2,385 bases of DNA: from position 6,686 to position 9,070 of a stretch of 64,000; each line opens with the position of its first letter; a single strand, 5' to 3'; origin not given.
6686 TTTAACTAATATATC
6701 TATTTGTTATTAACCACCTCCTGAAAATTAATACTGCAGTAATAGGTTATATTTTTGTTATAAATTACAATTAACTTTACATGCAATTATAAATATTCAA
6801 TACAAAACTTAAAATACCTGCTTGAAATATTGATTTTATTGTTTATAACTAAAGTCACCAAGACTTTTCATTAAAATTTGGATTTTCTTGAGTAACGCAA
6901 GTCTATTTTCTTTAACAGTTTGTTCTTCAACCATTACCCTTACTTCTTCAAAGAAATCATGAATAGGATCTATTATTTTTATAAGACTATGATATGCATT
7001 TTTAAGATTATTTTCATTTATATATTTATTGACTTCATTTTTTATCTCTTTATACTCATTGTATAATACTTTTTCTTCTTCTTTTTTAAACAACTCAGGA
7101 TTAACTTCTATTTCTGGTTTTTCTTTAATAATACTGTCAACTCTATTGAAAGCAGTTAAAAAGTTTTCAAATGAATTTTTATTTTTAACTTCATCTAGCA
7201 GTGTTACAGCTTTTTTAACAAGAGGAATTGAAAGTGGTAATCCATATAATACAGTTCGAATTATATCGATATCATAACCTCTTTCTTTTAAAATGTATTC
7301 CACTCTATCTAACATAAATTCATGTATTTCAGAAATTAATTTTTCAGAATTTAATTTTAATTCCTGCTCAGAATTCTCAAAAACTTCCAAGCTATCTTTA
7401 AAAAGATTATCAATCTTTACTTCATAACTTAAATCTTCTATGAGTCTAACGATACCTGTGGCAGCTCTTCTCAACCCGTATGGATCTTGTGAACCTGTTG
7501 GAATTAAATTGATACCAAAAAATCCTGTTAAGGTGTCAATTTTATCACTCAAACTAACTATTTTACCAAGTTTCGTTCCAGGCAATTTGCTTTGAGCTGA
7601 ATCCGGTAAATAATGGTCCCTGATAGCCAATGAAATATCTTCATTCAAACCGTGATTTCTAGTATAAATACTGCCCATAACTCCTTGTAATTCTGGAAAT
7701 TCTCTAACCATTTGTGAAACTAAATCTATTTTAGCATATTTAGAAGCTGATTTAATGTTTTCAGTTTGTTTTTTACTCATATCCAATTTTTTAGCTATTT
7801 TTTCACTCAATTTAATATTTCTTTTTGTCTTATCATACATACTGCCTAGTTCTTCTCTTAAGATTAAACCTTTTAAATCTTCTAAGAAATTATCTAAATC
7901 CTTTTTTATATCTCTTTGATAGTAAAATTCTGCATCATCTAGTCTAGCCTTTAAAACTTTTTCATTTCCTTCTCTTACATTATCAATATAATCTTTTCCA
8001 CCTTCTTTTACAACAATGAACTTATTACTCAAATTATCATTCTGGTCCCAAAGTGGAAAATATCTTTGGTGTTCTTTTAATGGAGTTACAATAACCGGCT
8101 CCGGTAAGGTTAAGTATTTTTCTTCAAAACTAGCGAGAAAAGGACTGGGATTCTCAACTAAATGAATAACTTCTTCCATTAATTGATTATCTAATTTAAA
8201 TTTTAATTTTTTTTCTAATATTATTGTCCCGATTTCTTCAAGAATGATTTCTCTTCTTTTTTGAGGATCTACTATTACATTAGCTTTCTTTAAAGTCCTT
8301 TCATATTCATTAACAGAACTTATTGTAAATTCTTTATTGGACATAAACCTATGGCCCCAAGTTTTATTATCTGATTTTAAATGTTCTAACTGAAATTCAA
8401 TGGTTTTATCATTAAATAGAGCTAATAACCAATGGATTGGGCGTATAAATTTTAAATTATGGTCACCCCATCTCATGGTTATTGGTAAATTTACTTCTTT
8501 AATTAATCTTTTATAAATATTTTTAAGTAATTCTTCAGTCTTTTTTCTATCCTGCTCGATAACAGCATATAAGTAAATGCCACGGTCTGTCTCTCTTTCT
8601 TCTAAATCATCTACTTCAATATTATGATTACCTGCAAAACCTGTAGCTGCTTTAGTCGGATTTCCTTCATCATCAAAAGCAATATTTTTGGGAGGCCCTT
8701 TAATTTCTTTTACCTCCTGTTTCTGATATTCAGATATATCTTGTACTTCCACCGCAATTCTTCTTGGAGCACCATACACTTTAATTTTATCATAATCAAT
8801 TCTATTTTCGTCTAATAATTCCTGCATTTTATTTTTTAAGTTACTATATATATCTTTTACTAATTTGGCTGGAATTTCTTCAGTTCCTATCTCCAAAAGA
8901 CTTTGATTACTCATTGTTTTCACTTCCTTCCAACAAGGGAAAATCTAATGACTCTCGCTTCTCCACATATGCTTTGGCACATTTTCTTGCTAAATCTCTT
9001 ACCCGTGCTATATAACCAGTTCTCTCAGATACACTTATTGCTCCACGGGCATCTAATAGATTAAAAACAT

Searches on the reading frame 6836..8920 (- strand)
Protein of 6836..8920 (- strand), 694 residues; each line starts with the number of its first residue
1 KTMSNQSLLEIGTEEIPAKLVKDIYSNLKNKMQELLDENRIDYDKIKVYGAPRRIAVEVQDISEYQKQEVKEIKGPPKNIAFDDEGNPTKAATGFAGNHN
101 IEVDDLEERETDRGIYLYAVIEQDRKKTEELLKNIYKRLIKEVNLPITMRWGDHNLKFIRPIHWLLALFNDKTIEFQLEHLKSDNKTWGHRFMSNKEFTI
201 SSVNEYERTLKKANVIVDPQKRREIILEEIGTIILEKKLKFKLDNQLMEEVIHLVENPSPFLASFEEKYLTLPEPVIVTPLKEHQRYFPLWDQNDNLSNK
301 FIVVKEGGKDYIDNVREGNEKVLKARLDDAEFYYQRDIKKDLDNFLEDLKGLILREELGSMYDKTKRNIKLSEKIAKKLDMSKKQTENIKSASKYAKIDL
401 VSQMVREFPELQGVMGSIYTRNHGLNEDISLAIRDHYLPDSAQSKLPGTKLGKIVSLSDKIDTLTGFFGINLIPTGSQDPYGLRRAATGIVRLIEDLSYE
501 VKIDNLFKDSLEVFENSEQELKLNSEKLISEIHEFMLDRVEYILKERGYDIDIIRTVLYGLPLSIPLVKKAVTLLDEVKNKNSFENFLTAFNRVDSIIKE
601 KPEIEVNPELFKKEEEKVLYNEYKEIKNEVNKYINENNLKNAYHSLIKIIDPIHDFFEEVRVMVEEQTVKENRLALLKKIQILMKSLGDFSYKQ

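Call 49: search_protein_families(library=pfam, proteins=[window:6836-8920:-], max_evalue=0.00001)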
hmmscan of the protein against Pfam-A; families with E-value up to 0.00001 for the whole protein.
window:6836-8920:- (694 aa): 2 families
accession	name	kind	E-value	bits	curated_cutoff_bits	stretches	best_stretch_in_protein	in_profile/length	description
PF02092.22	tRNA_synt_2f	-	2e-196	654.5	29.2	1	8-558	2-535/536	Glycyl-tRNA synthetase beta subunit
PF05746.21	DALR_1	-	1.8e-10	41.4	22.3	1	590-686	4-104/117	DALR anticodon binding domain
